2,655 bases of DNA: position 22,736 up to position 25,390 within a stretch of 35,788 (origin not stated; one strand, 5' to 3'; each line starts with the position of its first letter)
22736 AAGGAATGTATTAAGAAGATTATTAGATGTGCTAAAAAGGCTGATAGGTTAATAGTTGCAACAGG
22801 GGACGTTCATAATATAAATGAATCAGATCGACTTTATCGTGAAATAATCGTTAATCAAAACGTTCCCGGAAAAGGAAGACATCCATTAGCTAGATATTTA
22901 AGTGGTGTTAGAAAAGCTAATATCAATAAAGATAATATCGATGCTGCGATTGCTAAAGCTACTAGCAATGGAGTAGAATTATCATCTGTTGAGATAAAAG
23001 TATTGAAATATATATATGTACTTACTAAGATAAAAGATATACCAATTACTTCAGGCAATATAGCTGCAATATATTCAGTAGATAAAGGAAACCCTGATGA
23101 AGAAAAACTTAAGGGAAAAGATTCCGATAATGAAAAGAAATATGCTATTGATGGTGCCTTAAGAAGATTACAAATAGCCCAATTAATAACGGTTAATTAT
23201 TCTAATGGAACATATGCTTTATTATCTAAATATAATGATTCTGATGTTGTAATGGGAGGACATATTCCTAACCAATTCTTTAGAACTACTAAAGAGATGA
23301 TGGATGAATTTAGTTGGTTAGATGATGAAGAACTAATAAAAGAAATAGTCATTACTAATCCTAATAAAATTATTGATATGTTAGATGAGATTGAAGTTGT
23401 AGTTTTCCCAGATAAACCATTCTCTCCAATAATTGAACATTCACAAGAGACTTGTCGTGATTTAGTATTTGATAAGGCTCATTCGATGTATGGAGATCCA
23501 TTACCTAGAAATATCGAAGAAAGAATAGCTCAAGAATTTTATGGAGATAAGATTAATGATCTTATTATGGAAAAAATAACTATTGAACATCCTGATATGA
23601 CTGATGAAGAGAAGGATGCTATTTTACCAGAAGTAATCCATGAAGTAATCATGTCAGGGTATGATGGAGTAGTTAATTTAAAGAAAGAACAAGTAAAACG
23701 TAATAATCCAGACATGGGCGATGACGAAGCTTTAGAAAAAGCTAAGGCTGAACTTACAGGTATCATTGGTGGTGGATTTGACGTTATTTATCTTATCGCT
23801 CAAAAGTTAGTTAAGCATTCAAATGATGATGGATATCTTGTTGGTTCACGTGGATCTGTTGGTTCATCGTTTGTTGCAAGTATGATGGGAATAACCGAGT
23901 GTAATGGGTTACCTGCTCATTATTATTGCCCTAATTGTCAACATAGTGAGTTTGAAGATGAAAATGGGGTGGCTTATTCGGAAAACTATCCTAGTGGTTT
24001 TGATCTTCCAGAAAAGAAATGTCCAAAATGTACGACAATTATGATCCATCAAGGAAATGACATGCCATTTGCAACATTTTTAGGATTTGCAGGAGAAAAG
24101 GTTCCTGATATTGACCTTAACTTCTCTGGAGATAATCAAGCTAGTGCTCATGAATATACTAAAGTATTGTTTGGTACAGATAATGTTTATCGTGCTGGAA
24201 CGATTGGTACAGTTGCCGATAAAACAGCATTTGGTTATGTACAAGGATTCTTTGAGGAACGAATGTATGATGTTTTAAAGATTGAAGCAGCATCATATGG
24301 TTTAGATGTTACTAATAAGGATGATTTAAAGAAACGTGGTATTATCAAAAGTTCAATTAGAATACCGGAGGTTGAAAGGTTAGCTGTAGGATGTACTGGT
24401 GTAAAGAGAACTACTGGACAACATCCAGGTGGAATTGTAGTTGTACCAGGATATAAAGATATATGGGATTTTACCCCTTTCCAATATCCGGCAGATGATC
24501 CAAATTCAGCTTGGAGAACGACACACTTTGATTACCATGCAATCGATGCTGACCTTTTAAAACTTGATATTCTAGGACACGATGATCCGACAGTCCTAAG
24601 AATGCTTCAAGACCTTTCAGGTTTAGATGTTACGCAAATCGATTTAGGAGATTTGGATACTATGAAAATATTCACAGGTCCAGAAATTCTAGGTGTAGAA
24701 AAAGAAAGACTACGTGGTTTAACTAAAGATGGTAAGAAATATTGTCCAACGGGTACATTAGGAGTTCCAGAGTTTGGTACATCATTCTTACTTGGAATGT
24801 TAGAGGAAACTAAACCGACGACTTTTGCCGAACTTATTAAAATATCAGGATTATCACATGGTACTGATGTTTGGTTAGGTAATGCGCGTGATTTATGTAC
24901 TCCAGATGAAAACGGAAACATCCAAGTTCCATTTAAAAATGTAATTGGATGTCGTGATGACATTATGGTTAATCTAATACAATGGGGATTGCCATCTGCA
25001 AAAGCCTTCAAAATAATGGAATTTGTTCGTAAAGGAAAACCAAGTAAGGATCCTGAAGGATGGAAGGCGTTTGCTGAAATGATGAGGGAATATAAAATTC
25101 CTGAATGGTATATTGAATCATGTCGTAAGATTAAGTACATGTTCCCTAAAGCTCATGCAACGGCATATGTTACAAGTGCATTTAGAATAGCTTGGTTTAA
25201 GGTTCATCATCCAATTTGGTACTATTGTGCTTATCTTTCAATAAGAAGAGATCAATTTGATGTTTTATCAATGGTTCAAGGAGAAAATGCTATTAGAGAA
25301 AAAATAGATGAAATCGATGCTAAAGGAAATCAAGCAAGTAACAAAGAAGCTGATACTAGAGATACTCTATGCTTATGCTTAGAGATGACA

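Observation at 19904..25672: Giant PolC: about 480 extra residues distributed over about six in-frame insertions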

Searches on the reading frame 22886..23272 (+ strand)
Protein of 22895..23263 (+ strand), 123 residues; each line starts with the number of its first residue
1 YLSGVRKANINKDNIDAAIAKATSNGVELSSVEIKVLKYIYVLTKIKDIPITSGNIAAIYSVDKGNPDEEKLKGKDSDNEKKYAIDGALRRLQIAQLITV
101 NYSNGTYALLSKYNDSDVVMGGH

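Call 24: search_protein_families(library=pfam, proteins=[window:22895-23263:+], max_evalue=10)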
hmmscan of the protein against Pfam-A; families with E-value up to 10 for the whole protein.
window:22895-23263:+ (123 aa): 1 family
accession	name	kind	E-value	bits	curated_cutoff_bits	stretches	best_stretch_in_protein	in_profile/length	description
PF20772.2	TACO1_YebC_N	-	0.014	16.3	36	1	5-24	53-72/73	TACO1/YebC protein N-terminal domain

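Call 29: search_solved_structures(query=A1, max_evalue=10, show_alignments=2)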
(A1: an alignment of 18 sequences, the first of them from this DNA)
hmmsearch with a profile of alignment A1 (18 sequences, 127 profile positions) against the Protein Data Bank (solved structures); distinct sequences matched with E-value up to 10: 3.
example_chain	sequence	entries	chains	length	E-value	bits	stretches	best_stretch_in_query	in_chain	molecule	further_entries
9zll_A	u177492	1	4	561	0.0027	20.8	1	18-105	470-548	Putative conjugative transfer protein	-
9zn5_A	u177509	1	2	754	0.0033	20.5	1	18-104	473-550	BrxC-BrxB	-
9zdx_C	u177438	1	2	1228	0.013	18.6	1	18-108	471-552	BREX system P-loop protein BrxC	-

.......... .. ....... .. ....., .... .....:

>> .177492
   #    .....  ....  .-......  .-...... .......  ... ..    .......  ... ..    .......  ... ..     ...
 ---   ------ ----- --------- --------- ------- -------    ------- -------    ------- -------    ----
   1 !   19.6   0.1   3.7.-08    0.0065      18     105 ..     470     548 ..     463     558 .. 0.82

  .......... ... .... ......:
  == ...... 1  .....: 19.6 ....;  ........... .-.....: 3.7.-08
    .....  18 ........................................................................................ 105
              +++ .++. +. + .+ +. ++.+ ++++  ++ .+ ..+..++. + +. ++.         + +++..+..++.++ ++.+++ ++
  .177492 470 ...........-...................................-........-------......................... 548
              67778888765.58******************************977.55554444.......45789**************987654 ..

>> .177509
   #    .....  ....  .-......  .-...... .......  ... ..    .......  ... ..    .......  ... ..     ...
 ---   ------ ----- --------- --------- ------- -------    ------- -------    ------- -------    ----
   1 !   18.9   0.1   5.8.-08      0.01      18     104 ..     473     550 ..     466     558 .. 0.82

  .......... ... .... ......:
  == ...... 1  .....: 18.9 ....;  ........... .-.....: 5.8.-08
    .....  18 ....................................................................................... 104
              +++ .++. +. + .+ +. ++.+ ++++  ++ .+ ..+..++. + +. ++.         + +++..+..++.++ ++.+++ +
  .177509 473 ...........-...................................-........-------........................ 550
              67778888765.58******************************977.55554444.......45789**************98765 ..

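Call 31: search_protein_families(library=pfam, alignment_id=A1, max_evalue=1)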
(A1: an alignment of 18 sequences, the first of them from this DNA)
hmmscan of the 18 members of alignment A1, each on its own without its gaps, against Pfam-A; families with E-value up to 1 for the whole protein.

A. member 1, seq(129 aa): 1 family
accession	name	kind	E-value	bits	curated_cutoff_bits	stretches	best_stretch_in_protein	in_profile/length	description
PF20772.2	TACO1_YebC_N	-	0.0044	17.9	36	1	1-27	46-72/73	TACO1/YebC protein N-terminal domain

B. families by the number of members that match (of 18 scanned): 34 families (the first 25 are shown)
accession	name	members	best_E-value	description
PF20772.2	TACO1_YebC_N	3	0.0044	TACO1/YebC protein N-terminal domain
PF14337.13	Abi_alpha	3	0.011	Abortive infection alpha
PF12659.13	Stn1_C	2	0.015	Telomere capping C-terminal wHTH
PF21980.2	MksE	2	0.048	Condensin complex protein MksE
PF01425.27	Amidase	2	0.081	Amidase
PF16473.11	Rv2179c-like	2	0.09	3'-5' exoribonuclease Rv2179c-like domain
PF22381.2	Staph_reg_Sar_Rot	1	0.0024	Transcriptional regulator SarA/Rot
PF25100.1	DUF7809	1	0.0036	Domain of unknown function (DUF7809)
PF11564.14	BpuJI_N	1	0.0083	Restriction endonuclease BpuJI - N terminal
PF22679.2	T1R_D3-like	1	0.009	Type I restriction enzyme subunit R domain 3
PF21573.3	ForC_N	1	0.0094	Formin C, N-terminal domain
PF08222.17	HTH_CodY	1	0.018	CodY helix-turn-helix domain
PF14394.12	DUF4423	1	0.019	Domain of unknown function (DUF4423)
PF15437.11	PGBA_C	1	0.02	Plasminogen-binding protein pgbA C-terminal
PF22406.1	DdMyo7_FERM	1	0.024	DdMyo7 FERM domain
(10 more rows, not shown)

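Call 81: search_dna_similar(query=window:22895-23263:+, collection=phages, mode=protein, max_evalue=0.01, max_rows=10)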
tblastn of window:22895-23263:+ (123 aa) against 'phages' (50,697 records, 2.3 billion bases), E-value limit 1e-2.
No match.

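Call 83: search_dna_similar(query=window:22895-23263:+, collection=plasmids, mode=protein, max_evalue=0.01, max_rows=10)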
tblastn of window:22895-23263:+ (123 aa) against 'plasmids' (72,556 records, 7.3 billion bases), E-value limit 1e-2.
No match.

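Call 85: search_protein_families(library=padloc, alignment_id=A1, max_evalue=1)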
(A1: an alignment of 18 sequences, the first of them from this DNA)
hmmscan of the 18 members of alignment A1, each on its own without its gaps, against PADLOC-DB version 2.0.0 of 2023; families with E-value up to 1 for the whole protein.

A. member 1, seq(129 aa): 1 family
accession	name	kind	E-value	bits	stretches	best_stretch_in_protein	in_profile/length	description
PDLC02471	BrxC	-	0.0029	13.8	1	17-105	460-537/1190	BrxC-PglY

B. families by the number of members that match (of 18 scanned): 10 families
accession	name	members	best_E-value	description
PDLC02471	BrxC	10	2e-06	BrxC-PglY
PDLC02928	NDT_II-A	1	0.00023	-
PDLC02491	BrxC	1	0.00097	BrxC-PglY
PDLC00226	KwaB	1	0.0035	DUF4868 domain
PDLC02226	AbiEi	1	0.0049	AbiEi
PDLC04870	PDC-S05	1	0.0054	-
PDLC04368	PDC-M05A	1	0.014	-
PDLC04845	PDC-S05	1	0.019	-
PDLC02612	DrmC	1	0.024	DrmC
PDLC01879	CARF3--CARF_TM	1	0.035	-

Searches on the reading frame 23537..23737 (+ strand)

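Call 24: search_protein_families(library=pfam, proteins=[window:23537-23737:+], max_evalue=10)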
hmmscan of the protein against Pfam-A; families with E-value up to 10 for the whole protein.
window:23537-23737:+ (67 aa): 2 families
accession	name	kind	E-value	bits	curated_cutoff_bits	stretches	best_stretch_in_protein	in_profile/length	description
PF18993.5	Rv0078B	-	0.1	13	27.1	0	14-27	27-40/63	Rv0078B-related antitoxin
PF24815.1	HMG_WDHD1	-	0.11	12.9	51.6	0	50-64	13-27/51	WDHD1 HMG box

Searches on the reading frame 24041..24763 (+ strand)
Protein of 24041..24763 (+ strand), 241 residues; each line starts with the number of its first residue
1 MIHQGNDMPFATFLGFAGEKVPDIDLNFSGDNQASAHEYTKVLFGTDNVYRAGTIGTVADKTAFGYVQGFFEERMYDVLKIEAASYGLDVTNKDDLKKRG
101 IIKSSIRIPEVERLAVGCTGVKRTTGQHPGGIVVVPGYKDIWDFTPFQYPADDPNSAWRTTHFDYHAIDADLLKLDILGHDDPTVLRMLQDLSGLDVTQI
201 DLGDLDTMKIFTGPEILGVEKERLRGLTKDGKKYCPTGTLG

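Call 74: search_solved_structures(query=window:24041-24763:+, show_alignments=4, max_evalue=0.00001)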
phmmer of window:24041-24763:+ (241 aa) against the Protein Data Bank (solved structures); distinct sequences matched with E-value up to 0.00001: 9.
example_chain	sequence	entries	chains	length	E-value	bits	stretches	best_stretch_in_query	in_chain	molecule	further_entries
9qpc_A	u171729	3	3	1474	5.2e-82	278.3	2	106-226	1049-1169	DNA polymerase III PolC-type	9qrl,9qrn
3f2b_A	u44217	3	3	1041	2.8e-79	269.4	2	106-224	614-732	DNA-directed DNA polymerase III alpha chain | GEOBACILLUS KAUSTOPHILUS DNA POLC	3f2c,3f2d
3e0d_A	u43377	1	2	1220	1.1e-08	38.2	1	10-228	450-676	DNA polymerase III subunit alpha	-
2hpi_A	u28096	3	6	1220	1.9e-08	37.4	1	10-228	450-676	DNA polymerase III alpha subunit | DNA polymerase III subunit alpha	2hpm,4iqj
2hnh_A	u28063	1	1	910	1.8e-06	30.9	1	7-188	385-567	DNA polymerase III alpha subunit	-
2hqa_A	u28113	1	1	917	1.9e-06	30.9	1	7-188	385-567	DNA polymerase III alpha subunit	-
4jom_A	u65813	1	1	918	1.9e-06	30.9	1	7-188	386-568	DNA polymerase III subunit alpha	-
5m1s_A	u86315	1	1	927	1.9e-06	30.8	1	7-188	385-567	DNA polymerase III subunit alpha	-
5fku_A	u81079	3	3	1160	2.7e-06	30.3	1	7-188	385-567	DNA POLYMERASE III SUBUNIT ALPHA | DNA POLYMERASE III ALPHA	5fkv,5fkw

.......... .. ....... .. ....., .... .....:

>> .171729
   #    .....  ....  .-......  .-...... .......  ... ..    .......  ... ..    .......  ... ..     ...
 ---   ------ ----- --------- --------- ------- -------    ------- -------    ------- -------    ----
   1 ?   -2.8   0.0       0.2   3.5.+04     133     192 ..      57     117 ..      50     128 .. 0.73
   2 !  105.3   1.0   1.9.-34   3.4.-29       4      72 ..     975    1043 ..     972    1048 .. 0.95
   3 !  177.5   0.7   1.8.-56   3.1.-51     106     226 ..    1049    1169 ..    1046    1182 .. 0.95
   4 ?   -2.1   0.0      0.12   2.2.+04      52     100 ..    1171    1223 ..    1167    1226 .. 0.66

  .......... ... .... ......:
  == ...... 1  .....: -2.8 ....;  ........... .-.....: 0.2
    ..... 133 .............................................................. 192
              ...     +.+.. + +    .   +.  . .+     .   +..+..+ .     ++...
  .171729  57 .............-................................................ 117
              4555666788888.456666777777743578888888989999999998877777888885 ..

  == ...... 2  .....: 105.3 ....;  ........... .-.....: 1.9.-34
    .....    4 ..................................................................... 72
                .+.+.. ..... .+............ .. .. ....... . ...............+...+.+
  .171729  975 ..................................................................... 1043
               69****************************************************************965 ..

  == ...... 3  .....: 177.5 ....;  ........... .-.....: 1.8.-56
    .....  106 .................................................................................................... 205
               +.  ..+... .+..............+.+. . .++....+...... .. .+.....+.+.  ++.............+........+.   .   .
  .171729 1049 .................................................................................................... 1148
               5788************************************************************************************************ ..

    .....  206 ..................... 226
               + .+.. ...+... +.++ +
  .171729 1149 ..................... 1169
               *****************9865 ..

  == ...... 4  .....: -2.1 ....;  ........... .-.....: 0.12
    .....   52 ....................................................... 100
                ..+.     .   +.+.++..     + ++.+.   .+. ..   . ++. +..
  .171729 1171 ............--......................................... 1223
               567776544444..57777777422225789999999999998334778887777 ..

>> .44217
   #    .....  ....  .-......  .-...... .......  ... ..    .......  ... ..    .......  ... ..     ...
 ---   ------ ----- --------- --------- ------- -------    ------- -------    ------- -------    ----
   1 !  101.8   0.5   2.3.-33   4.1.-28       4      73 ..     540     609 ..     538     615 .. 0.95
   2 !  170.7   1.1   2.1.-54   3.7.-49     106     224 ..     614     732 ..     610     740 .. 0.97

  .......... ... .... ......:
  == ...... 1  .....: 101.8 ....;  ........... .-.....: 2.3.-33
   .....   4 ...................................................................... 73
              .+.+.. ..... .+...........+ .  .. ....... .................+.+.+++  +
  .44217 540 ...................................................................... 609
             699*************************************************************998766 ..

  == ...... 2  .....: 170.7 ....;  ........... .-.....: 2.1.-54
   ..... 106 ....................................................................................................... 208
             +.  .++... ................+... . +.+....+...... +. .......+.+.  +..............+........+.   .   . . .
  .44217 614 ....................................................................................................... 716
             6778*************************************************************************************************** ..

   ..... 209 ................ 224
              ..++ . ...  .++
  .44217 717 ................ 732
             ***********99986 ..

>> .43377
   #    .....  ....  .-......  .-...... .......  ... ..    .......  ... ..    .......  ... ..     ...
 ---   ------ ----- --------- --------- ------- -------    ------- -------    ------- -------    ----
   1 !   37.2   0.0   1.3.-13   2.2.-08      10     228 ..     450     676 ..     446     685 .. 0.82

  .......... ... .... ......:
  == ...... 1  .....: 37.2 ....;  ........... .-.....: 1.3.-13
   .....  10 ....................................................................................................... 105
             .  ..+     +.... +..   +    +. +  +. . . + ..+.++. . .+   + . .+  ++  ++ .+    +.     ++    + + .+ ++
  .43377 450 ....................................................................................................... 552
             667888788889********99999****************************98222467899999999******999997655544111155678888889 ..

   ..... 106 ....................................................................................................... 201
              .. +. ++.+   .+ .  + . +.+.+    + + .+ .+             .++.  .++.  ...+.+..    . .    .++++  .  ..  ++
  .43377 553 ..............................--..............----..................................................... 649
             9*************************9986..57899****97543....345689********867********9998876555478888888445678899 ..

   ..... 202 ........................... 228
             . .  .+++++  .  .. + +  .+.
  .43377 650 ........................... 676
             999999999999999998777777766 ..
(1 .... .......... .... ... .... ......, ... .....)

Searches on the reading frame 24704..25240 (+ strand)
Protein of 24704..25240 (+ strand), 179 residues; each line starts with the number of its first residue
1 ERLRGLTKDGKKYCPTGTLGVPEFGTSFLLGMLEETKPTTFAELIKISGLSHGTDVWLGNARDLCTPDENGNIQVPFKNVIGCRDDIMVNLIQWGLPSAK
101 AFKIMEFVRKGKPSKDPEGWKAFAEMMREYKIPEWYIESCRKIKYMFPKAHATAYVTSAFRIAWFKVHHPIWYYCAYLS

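Call 75: search_solved_structures(query=window:24704-25240:+, show_alignments=1, max_evalue=1e-10)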
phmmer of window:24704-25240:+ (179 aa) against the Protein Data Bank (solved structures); distinct sequences matched with E-value up to 1e-10: 2.
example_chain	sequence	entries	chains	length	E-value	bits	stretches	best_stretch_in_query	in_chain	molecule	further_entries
9qpc_A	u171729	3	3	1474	9.8e-63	214.4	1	11-179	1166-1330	DNA polymerase III PolC-type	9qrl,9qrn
3f2b_A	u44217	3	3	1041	8.9e-60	204.8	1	13-178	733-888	DNA-directed DNA polymerase III alpha chain | GEOBACILLUS KAUSTOPHILUS DNA POLC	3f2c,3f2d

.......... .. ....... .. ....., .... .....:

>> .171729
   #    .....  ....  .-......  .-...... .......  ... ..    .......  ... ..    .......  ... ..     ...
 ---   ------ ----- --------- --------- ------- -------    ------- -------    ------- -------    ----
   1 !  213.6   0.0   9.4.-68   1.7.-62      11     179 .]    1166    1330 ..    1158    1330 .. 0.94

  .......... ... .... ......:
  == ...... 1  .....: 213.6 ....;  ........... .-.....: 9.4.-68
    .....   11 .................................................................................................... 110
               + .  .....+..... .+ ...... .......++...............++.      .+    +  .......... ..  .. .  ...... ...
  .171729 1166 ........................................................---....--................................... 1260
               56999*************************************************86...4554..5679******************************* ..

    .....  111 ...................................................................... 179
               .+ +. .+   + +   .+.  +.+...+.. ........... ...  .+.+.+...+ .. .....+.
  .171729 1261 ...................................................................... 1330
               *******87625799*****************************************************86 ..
